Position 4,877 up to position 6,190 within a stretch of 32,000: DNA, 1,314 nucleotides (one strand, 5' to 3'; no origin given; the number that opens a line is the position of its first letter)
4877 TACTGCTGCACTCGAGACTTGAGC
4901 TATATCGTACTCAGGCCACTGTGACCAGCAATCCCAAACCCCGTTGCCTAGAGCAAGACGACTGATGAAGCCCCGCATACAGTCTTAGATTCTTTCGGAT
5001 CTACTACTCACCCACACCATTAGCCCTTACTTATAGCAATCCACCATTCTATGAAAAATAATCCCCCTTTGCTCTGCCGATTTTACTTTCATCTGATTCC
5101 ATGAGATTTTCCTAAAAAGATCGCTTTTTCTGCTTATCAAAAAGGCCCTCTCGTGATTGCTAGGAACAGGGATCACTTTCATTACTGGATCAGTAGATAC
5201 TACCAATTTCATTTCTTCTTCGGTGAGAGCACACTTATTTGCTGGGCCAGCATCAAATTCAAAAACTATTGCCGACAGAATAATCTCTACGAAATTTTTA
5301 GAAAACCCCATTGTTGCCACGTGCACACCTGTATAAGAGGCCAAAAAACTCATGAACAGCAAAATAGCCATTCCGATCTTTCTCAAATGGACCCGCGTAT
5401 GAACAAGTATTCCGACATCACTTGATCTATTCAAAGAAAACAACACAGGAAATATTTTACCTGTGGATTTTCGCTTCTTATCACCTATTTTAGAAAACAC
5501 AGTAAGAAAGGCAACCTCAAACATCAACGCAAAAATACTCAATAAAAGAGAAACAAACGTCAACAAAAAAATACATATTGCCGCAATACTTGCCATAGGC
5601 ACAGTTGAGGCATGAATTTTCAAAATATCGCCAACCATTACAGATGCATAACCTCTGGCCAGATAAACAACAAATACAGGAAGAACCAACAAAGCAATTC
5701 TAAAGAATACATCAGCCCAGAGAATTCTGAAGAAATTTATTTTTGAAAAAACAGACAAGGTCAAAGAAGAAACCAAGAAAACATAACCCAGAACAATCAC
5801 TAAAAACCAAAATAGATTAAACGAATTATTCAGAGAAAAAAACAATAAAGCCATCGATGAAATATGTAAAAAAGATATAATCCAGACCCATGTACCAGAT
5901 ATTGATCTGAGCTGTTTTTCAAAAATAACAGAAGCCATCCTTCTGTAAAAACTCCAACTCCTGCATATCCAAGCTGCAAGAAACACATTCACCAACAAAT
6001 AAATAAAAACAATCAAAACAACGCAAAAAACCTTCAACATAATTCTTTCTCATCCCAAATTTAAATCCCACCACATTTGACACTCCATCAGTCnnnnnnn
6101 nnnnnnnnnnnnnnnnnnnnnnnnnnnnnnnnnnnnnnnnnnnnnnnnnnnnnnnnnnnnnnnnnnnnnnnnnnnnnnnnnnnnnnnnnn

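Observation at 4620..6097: Low-GC single-gene islet bracketed by a perfect 9-bp direct repeat, with no mobility gene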

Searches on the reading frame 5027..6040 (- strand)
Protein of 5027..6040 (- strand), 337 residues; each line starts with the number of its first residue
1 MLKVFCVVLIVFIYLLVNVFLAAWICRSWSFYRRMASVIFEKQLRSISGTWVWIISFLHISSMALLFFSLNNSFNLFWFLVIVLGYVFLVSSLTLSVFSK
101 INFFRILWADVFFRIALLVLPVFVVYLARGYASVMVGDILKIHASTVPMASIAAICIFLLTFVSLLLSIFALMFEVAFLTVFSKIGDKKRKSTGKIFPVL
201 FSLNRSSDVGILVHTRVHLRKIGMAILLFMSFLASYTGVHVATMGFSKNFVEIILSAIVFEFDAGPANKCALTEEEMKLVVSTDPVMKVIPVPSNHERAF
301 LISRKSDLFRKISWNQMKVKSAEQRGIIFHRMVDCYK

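Call 4: search_protein_families(library=pfam, proteins=[window:5027-6040:-], max_evalue=1)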
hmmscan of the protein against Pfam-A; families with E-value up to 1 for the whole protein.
window:5027-6040:- (337 aa): 0 families

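Call 5: search_protein_families(library=padloc, proteins=[window:5027-6040:-], max_evalue=1)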
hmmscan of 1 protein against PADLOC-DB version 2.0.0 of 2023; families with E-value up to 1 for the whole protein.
window:5027-6040:- (337 aa): 0 families

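Call 6: search_protein_families(library=ncbifam, proteins=[window:5027-6040:-], max_evalue=1)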
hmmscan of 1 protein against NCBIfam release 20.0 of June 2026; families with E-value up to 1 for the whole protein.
window:5027-6040:- (337 aa): 0 families

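Call 7: find_homologous_proteins(query=window:5027-6040:-, max_evalue=0.01)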
Query window:5027-6040:- (337 aa): 1 proteins with E <= 0.01 among 4489 candidates.
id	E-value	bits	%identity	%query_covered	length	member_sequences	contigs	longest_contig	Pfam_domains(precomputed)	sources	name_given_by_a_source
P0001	3.8e-208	708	99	100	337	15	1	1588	-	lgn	-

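Call 10: find_encoding_contigs(protein=window:5027-6040:-, flank=6000, max_places=10)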
Protein window:5027-6040:- (337 aa): 6 contigs read that carry it; 2 places shown.
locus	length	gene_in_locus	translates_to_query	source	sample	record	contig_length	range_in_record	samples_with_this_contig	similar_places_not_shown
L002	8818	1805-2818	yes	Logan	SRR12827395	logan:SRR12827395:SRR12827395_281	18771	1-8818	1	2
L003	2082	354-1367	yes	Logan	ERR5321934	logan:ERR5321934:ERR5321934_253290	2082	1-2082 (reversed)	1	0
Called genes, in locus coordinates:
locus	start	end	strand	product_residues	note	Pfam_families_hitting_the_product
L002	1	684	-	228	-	?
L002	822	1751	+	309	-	PF00126:HTH_1, PF03466:LysR_substrate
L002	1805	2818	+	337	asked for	-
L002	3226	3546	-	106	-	PF00111:Fer2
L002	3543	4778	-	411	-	PF01266:DAO (faint), PF07992:Pyr_redox_2, PF13450:NAD_binding_8 (faint), PF13738:Pyr_redox_3, PF00070:Pyr_redox, PF14759:Reductase_C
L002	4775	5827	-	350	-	-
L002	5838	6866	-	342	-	PF00355:Rieske, PF19298:KshA_C (faint), PF19112:VanA_C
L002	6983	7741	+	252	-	PF00440:TetR_N, PF14514:TetR_C_9 (weak), PF17938:TetR_C_29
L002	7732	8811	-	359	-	PF13609:Porin_4, PF00267:Porin_1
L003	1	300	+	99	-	?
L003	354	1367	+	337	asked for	-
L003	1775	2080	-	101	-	?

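Call 16: search_protein_representatives(protein=window:5027-6040:-)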
Query: 337 residues. Proteins with E-value up to 0.001 (for the whole library): 56; up to 1e-10: 46; up to 1e-30: 18. The best 56 are listed.
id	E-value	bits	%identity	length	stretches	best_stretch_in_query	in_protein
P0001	1.2e-208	708.2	99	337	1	1-337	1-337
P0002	1.2e-54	202.3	34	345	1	2-336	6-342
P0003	7.5e-54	199.6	35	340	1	7-328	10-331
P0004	7.5e-51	189.8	33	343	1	2-337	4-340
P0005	2.4e-50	188.1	34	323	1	20-337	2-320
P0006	3.0e-48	181.2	32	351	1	7-336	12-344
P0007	4.6e-48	180.6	33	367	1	5-326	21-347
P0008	8.8e-46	173.1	34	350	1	11-316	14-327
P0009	6.1e-45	170.4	32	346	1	2-336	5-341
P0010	1.0e-44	169.6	29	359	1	4-336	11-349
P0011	1.2e-35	139.9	36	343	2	39-178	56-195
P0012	2.9e-35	138.6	33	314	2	11-179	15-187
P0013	1.7e-33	132.8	35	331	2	40-184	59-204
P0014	6.5e-33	130.9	30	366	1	7-337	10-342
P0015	2.0e-32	129.2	29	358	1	8-336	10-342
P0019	1.2e-29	120.1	32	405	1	6-336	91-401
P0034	3.4e-22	95.6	25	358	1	40-336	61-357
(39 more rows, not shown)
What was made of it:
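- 5027..6040 (-): Cargo gene: a 337-aa inner-membrane protein with six predicted TM helices (N-out/C-out) and a roughly 95-aa C-terminal periplasmic alpha/beta domain. D263 and C335 are invariant; C270 is nearly invariant. 56 homologues by phmmer (call 16).
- Tried and rejected: Exhaustive phmmer was needed (call 16).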

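Call 24: find_homologous_proteins(query=A1, max_evalue=0.001)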
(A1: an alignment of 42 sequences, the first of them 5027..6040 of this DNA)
Query A1 (42 sequences) (337 aa, profile of the alignment): 2 proteins with E <= 0.001 among 8000 candidates.
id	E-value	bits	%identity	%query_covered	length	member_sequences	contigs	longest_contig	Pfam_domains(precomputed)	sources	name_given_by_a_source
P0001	4.6e-100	353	99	100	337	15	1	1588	-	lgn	-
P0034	2.8e-94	334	24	88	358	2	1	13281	-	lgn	-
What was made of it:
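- Tried and rejected: Word-indexed homology search found only the 99% identical copy, and with the profile one further member (calls 7, 24).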

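Call 25: find_encoding_contigs(protein=P0034, flank=8000, max_places=4)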
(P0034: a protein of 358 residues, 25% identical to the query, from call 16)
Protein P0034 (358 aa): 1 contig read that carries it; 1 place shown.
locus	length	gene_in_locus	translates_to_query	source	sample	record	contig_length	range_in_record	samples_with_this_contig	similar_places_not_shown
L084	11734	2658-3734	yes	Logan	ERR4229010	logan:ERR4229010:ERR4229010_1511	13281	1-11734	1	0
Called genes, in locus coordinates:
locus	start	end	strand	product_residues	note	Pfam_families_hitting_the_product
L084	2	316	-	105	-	?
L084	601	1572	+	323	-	PF00126:HTH_1, PF03466:LysR_substrate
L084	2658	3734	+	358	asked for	-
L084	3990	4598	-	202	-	PF18153:Cap15_CD_rec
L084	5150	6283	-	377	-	-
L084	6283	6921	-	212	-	PF23471:Cap15_TM, PF18153:Cap15_CD_rec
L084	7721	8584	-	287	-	PF13679:Methyltransf_32, PF13847:Methyltransf_31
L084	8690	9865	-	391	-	PF02627:CMD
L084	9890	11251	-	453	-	PF04775:Bile_Hydr_Trans, PF08840:BAAT_C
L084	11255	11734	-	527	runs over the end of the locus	PF00496:SBP_bac_5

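Call 26: find_encoding_contigs(protein=P0002, flank=8000, max_places=4)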
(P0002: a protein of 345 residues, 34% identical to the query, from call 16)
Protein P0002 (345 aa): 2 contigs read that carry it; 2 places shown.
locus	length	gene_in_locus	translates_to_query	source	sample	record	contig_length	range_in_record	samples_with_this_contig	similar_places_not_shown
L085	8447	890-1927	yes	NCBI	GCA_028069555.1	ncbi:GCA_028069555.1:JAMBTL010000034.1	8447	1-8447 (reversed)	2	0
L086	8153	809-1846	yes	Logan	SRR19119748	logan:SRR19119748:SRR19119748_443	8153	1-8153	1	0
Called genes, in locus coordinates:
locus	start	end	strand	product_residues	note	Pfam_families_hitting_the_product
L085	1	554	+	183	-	?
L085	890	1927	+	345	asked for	-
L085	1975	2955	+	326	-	PF00586:AIRS, PF02769:AIRS_C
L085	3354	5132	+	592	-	PF09492:Pec_lyase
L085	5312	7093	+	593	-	PF13600:DUF4140, PF13598:DUF4139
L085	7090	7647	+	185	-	PF04608:PgpA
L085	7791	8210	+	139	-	PF02464:CinA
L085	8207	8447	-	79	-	PF13358:DDE_3 (weak)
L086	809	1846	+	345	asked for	-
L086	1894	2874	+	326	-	PF00586:AIRS, PF02769:AIRS_C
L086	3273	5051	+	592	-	PF09492:Pec_lyase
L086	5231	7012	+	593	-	PF13600:DUF4140, PF13598:DUF4139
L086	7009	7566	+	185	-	PF04608:PgpA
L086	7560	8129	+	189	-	PF02464:CinA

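Call 28: find_encoding_contigs(protein=P0003, flank=8000, max_places=3)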
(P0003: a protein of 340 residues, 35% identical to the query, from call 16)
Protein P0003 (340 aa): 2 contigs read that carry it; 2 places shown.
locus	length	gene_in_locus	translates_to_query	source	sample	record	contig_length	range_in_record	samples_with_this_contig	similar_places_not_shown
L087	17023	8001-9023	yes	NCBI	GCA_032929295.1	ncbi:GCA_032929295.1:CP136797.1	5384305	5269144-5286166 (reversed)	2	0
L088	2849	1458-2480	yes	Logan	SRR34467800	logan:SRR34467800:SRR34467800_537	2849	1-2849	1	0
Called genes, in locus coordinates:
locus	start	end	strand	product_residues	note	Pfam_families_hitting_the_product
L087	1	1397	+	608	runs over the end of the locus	PF00550:PP-binding, PF00668:Condensation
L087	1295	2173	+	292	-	-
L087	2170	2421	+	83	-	-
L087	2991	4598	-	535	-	PF20148:DUF6531, PF25023:TEN_YD-shell, PF05593:RHS_repeat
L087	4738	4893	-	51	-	-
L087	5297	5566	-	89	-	-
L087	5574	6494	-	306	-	-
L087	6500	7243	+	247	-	PF03527:RHS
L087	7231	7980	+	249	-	-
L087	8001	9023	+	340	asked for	-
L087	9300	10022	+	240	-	-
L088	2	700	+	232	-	?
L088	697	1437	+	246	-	-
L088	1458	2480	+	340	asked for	-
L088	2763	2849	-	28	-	?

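Call 29: find_encoding_contigs(protein=P0004, flank=8000, max_places=3)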
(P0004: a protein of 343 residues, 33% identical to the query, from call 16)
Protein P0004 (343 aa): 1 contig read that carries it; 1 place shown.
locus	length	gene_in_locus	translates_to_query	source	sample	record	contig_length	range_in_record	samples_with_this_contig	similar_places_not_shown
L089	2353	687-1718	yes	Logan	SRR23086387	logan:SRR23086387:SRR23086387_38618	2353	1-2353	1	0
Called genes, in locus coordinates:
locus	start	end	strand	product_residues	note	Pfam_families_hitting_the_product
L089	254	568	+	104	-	-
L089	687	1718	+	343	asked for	-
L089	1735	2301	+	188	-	-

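Call 31: predict_structure(alignment_id=A1)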
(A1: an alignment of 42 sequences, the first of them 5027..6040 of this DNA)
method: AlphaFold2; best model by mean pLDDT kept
length: 337 residues; sequences in the alignment: 42
mean_pLDDT: 93.1   pTM: 0.84
mean pLDDT of the five models: 93.1, 91.8, 90.8, 90.8, 90.3
residues with pLDDT >= 90: 270; 70-90: 58; 50-70: 9; < 50: 0
segments of 3 or more residues with pLDDT < 50: none
pLDDT, mean of each block of 10 residues (from residue 1): 94 94 87 87 92 97 97 95 96 96 95 96 96 97 97 96 96 93 78 76 90 90 95 97 90 96 98 97 96 96 96 85 88 95
secondary structure, 60 per line:
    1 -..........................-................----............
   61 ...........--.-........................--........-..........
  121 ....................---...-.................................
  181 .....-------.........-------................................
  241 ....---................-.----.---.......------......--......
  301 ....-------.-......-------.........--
elements in order: H2-27 H29-44 H49-71 H76-99 H102-109 H111-140 H148-185 H193-201 H209-244 H248-263 H274-280 E287-292 E295-304 H314-319 E327-335
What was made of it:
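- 5027..6040 (-): AF2 mean pLDDT 93.1 (call 31).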

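Call 36: fold_search(model_id=the predicted structure, library=pdb)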
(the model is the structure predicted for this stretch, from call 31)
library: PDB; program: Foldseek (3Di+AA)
matches with E <= 10: 98; with E <= 0.001: 0
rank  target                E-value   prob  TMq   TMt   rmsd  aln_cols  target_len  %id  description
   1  3e95_B                1.6e+00  0.16  0.07  0.15   5.1        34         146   24  Crystal Structure of the Plasmodium Falciparum ubiquitin conjugating enzyme complex, PfUBC13-PfUev1a (released 2008-09-30)
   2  9lm9_B                1.7e+00  0.04  0.11  0.10  24.1       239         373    9  Crystal structure of bvFP-Pfr21 (released 2026-01-28)
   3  5aiu_B                1.8e+00  0.13  0.07  0.13   6.0        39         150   20  A complex of RNF4-RING domain, Ubc13-Ub (isopeptide crosslink) (released 2015-07-08)
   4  2r0j                  2.5e+00  0.13  0.07  0.14   5.1        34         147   24  Crystal structure of the putative ubiquitin conjugating enzyme, PFE1350c, from Plasmodium falciparum (released 2007-09-04)
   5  5vnz_B                2.8e+00  0.11  0.07  0.14   5.8        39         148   20  Structure of a TRAF6-Ubc13~Ub complex (released 2017-12-06)
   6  5vnz_E                2.8e+00  0.11  0.07  0.14   5.8        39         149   20  Structure of a TRAF6-Ubc13~Ub complex (released 2017-12-06)
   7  4dhj_G                3.0e+00  0.10  0.06  0.13   6.2        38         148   18  The structure of a ceOTUB1 ubiquitin aldehyde UBC13~Ub complex (released 2012-02-22)
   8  7bbd_C                3.0e+00  0.10  0.07  0.13   6.2        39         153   20  Crystal structure of monoubiquitinated TRIM21 RING (Ub-RING) In complex with ubiquitin charged Ube2N (Ube2N~Ub) and Ub (released 2021-01-27)
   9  9lhj_A                3.1e+00  0.11  0.07  0.14   6.1        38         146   21  UBE2N/UBE2V2 complexed with a covalent inhibitor (released 2025-05-14)
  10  1t8b_A                3.3e+00  0.04  0.15  0.21  23.7       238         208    8  Crystal structure of refolded PHOU-like protein (gi 2983430) from Aquifex aeolicus (released 2004-12-07)
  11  5ait_B                3.5e+00  0.12  0.07  0.14   5.1        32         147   22  A complex of of RNF4-RING domain, UbeV2, Ubc13-Ub (isopeptide crosslink) (released 2015-07-08)
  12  9lhj_B                3.5e+00  0.11  0.07  0.14   5.9        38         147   21  UBE2N/UBE2V2 complexed with a covalent inhibitor (released 2025-05-14)
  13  4dhj_C                3.5e+00  0.10  0.06  0.13   6.2        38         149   18  The structure of a ceOTUB1 ubiquitin aldehyde UBC13~Ub complex (released 2012-02-22)
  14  8b79_B                3.5e+00  0.02  0.12  0.05  21.6       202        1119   10  The crystal structure of M644G variant of DNA Pol Epsilon containing UTP in the polymerase active site (released 2023-10-25)
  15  3hct_B                3.7e+00  0.12  0.06  0.13   5.3        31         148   22  Crystal structure of TRAF6 in complex with Ubc13 in the P1 space group (released 2009-05-26)
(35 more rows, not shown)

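Call 37: fold_search(model_id=the predicted structure, library=viral)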
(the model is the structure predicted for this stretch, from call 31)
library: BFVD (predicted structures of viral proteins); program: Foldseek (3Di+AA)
matches with E <= 10: 175; with E <= 0.001: 0
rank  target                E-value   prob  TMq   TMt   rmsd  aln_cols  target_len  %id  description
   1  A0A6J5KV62            7.0e-02  0.16  0.17  0.17  23.5       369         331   10  Uncharacterized protein [uncultured Caudovirales phage]
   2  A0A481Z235            9.0e-01  0.07  0.14  0.16  22.2       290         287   13  Uncharacterized protein [Pithovirus LCPAC101]
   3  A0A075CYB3            1.1e+00  0.07  0.15  0.17  34.6       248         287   12  Protein EE1A [Elephant endotheliotropic herpesvirus 5]
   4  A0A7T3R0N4            1.1e+00  0.03  0.10  0.04  19.6       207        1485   12  Putative bunyavirus glycoprotein [Soybean thrips bunya-like virus 5]
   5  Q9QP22                1.3e+00  0.11  0.12  0.16  20.7       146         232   11  Envelope protein UL20 [Infectious laryngotracheitis virus]
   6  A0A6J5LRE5            1.3e+00  0.05  0.16  0.18  21.1       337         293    9  Phage head morphogenesis domain containing protein [uncultured Caudovirales phage]
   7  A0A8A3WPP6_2          1.3e+00  0.05  0.12  0.06  21.9       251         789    8  S protein [Porcine torovirus]
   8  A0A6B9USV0            1.4e+00  0.11  0.23  0.15  22.4       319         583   11  (no name in the UniProt tables at hand)
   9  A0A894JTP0            1.4e+00  0.08  0.14  0.13  23.4       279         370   10  (no name in the UniProt tables at hand)
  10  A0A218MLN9            1.5e+00  0.09  0.20  0.13  19.1       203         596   12  Uncharacterized protein [uncultured virus]
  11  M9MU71                1.6e+00  0.12  0.12  0.23   9.0        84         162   11  (no name in the UniProt tables at hand)
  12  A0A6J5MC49            1.7e+00  0.06  0.09  0.12  14.0        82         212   15  Uncharacterized protein [uncultured Caudovirales phage]
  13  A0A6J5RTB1            1.8e+00  0.06  0.08  0.20  12.0        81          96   10  Uncharacterized protein [uncultured Caudovirales phage]
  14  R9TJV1                1.8e+00  0.04  0.15  0.10  18.2       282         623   13  Uncharacterized protein [Vibrio phage nt-1]
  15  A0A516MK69            1.9e+00  0.06  0.16  0.18  15.7       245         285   15  (no name in the UniProt tables at hand)
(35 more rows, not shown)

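Call 48: search_protein_families(library=pfam, alignment_id=A1, max_evalue=0.1)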
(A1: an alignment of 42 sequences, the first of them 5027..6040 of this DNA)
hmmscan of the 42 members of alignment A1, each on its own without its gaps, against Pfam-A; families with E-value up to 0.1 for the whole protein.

A. member 1, window:5027-6040:- (337 aa): 0 families

B. families by the number of members that match (of 42 scanned): 4 families
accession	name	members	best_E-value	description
PF17444.7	YhdX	1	0.008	Uncharacterized YhdX-like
PF17094.10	UPF0715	1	0.021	Uncharacterised protein family (UPF0715)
PF17431.7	YpmT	1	0.065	Uncharacterized YmpT-like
PF18898.5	DUF5654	1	0.077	Family of unknown function (DUF5654)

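Call 49: search_solved_structures(query=A1, max_evalue=10)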
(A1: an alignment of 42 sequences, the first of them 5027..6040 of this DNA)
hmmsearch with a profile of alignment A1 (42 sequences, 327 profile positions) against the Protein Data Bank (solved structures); distinct sequences matched with E-value up to 10: 0.

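Call 50: list_cluster_members(proteins=[P0002, P0003, P0006, P0007, P0009, P0010, P0014, P0019, window:5027-6040:-])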
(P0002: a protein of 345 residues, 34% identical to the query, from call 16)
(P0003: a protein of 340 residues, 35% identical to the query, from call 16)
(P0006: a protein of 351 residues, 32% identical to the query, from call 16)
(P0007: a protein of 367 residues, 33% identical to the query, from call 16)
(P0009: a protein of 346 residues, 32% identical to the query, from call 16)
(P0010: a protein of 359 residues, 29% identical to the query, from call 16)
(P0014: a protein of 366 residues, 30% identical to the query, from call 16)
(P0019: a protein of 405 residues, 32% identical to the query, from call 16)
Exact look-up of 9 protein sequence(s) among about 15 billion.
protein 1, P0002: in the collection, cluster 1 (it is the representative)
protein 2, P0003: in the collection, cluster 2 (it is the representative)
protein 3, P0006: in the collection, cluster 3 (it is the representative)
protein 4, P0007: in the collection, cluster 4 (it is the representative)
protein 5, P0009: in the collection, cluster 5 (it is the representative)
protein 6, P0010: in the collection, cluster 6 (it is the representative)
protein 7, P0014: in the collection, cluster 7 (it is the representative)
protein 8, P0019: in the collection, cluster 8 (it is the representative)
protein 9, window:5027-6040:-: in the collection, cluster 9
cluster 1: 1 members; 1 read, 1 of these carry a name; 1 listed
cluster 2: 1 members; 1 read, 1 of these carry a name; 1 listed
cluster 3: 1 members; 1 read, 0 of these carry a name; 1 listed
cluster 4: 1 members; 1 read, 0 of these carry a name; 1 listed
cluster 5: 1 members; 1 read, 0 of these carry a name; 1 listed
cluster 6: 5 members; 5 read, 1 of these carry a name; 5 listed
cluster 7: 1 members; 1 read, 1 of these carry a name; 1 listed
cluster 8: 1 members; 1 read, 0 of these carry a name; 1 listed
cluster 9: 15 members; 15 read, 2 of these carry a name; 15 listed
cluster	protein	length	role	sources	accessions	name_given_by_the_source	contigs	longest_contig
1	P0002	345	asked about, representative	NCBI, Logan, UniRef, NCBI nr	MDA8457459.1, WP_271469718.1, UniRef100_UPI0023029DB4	hypothetical protein M4R22_22080 [Acidovorax sp. GBBC 3334] | hypothetical protein n=1 Tax=Acidovorax sp. GBBC 3334 TaxID=2940496 RepID=UPI0023029DB4 | hypothetical protein [Acidovorax sp. GBBC 3334]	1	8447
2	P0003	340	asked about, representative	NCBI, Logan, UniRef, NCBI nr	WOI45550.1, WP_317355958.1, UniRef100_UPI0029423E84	hypothetical protein [Acidovorax sp. BLS4] | hypothetical protein n=1 Tax=Acidovorax sp. BLS4 TaxID=3273430 RepID=UPI0029423E84 | hypothetical protein [Paracidovorax avenae]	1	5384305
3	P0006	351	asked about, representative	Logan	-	-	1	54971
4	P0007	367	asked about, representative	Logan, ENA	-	-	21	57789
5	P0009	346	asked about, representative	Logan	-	-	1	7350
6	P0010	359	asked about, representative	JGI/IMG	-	-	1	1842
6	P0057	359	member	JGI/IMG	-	hypothetical protein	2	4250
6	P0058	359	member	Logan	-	-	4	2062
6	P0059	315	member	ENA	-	-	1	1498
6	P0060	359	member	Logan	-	-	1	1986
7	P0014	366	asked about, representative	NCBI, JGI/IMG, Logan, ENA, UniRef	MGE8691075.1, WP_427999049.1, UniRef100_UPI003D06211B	MAG: hypothetical protein ACN6PJ_28285 [Achromobacter sp.] | hypothetical protein n=1 Tax=Achromobacter sp. TaxID=134375 RepID=UPI003D06211B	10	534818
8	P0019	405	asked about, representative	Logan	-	-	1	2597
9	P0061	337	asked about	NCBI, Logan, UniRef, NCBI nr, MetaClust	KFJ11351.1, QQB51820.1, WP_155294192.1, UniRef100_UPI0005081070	putative membrane protein [Delftia acidovorans] | hypothetical protein n=1 Tax=Delftia acidovorans TaxID=80866 RepID=UPI0005081070 | hypothetical protein [Delftia acidovorans]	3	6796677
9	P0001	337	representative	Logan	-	-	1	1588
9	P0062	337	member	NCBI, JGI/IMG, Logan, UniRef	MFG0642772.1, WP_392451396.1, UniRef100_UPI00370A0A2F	hypothetical protein [Delftia sp. WSY_22] | hypothetical protein n=1 Tax=Delftia sp. WSY_22 TaxID=3367213 RepID=UPI00370A0A2F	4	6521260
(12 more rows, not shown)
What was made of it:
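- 5027..6040 (-): NCBI names it hypothetical or putative membrane protein, WP_155294192.1 (call 50).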

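Call 51: find_encoding_contigs(protein=P0007, flank=7000, max_places=4)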
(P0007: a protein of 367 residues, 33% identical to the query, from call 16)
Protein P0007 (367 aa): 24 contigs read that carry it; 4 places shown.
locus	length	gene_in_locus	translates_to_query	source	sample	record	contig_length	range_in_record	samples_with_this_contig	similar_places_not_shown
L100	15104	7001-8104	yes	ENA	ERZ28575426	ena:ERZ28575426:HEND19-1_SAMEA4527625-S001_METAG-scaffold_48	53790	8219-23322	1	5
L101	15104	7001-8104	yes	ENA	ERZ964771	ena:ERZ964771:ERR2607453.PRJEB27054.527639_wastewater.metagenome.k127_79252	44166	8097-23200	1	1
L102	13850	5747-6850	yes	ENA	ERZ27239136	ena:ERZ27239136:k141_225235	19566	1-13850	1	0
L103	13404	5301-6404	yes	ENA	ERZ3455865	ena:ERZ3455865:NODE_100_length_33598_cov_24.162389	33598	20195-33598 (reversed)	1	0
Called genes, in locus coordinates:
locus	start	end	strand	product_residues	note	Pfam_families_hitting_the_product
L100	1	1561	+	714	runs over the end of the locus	PF08448:PAS_4 (faint), PF13188:PAS_8 (faint), PF00989:PAS, PF13426:PAS_9 (weak), PF00512:HisKA, PF02518:HATPase_c, PF00072:Response_reg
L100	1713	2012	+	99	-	PF09905:VF530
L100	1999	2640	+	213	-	PF00849:PseudoU_synth_2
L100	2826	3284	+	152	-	-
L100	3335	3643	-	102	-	-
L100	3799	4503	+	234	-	PF00677:Lum_binding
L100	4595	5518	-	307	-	PF00126:HTH_1, PF03466:LysR_substrate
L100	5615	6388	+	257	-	PF01925:TauE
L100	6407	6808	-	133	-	PF04828:GFA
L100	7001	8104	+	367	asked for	-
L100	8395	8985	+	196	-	PF05488:PAAR_motif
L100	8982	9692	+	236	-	PF08774:VRR_NUC (weak)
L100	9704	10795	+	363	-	PF11876:TsiV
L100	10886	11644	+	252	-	PF00106:adh_short, PF08659:KR (weak), PF13561:adh_short_C2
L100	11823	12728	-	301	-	PF03976:PPK2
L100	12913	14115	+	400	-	PF00480:ROK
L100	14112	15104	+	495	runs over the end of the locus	PF00005:ABC_tran, PF13304:AAA_21 (faint), PF00005:ABC_tran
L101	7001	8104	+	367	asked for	-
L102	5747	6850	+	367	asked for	-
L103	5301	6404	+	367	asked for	-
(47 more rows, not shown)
